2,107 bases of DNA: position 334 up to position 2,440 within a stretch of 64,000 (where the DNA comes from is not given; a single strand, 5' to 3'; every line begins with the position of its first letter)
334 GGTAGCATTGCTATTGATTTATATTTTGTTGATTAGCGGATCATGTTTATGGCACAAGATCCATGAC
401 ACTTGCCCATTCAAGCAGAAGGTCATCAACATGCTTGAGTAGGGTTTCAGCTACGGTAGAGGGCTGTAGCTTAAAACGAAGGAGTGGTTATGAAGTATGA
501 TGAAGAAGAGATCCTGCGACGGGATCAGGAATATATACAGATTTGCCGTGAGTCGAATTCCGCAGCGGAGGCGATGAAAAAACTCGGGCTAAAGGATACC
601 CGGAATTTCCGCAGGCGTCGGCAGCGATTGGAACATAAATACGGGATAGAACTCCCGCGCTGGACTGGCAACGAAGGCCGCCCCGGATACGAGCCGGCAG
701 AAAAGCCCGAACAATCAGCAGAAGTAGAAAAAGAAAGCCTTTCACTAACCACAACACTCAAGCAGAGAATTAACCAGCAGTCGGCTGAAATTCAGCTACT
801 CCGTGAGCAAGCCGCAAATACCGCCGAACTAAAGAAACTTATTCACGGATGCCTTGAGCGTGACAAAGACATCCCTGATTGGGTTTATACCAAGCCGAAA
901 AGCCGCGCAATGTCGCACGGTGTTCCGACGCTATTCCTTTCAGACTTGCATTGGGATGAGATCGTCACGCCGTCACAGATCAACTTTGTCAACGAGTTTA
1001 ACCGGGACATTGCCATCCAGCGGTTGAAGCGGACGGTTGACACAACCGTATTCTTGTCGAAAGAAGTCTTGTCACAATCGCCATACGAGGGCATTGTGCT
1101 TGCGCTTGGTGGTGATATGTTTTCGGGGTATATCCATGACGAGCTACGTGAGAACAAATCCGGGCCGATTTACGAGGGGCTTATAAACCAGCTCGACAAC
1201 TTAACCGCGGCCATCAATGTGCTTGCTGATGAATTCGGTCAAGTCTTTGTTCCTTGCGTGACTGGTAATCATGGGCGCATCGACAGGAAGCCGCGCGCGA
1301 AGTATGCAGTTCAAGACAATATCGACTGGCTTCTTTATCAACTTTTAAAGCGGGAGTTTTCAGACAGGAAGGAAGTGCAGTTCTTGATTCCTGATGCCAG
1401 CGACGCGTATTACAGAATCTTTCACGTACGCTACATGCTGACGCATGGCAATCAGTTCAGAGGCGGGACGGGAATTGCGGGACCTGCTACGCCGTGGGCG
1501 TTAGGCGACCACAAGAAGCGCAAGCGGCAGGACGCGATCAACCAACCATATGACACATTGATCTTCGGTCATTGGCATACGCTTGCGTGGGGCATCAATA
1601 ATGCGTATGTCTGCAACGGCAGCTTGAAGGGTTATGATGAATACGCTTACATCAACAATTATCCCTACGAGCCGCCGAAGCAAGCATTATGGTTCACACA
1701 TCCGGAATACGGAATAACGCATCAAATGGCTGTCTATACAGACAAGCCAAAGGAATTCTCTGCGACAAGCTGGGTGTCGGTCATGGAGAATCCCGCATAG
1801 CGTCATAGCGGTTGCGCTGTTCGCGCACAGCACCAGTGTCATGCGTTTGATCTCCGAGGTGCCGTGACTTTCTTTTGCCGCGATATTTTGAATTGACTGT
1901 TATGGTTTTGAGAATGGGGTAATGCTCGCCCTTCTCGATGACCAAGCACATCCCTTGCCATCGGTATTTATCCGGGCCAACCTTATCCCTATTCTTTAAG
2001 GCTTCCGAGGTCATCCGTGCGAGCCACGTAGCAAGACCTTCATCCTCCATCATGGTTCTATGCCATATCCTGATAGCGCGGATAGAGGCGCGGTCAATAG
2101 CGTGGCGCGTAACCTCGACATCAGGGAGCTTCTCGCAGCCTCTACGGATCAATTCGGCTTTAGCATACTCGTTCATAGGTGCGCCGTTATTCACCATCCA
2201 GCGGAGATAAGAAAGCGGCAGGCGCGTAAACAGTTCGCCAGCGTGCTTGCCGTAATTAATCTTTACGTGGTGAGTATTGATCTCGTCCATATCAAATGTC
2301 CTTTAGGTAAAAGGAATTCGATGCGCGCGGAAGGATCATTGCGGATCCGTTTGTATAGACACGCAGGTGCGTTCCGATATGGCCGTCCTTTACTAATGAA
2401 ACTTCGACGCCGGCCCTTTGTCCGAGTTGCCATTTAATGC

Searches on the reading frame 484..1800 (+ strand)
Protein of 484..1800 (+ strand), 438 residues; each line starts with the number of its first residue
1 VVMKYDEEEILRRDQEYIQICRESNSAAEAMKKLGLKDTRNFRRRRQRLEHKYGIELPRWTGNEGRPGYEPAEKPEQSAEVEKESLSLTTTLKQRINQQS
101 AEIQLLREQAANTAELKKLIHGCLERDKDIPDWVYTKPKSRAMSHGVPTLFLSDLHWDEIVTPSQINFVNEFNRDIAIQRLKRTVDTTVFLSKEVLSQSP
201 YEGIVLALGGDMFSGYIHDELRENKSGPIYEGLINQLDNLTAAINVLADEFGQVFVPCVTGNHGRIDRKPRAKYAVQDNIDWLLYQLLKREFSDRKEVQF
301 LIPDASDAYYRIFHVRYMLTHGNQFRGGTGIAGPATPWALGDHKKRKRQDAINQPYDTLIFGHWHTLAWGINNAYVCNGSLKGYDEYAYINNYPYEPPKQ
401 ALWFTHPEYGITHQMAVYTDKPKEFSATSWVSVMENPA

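Call 27: search_protein_families(library=pfam, proteins=[window:484-1800:+], max_evalue=0.001)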
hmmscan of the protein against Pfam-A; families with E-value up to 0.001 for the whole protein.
window:484-1800:+ (438 aa): 0 families

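Call 48: search_protein_families(library=phrogs, proteins=[window:484-1800:+], max_evalue=0.001)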
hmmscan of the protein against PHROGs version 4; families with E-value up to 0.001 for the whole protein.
window:484-1800:+ (438 aa): 2 families
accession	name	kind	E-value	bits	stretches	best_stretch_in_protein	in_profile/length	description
phrog_284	-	DNA, RNA and nucleotide metabolism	1.2e-42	147.2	1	77-418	57-393/398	exonuclease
phrog_704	-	DNA, RNA and nucleotide metabolism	0.00019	21.7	0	18-213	13-195/390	DNA repair exonuclease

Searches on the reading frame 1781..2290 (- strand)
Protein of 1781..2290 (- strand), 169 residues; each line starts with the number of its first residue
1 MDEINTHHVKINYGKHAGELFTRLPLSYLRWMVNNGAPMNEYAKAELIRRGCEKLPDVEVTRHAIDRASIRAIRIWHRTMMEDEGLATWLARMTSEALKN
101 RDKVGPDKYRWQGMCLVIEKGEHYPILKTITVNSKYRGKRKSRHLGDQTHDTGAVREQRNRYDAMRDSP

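Call 27: search_protein_families(library=pfam, proteins=[window:1781-2290:-], max_evalue=0.001)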
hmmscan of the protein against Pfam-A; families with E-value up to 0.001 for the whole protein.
window:1781-2290:- (169 aa): 1 family
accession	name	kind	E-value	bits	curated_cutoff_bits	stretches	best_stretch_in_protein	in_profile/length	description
PF12843.12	QSregVF_b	-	6e-06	26.5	22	1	8-41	10-43/66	Putative quorum-sensing-regulated virulence factor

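Call 48: search_protein_families(library=phrogs, proteins=[window:1781-2290:-], max_evalue=0.001)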
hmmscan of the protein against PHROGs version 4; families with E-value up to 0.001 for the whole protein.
window:1781-2290:- (169 aa): 0 families
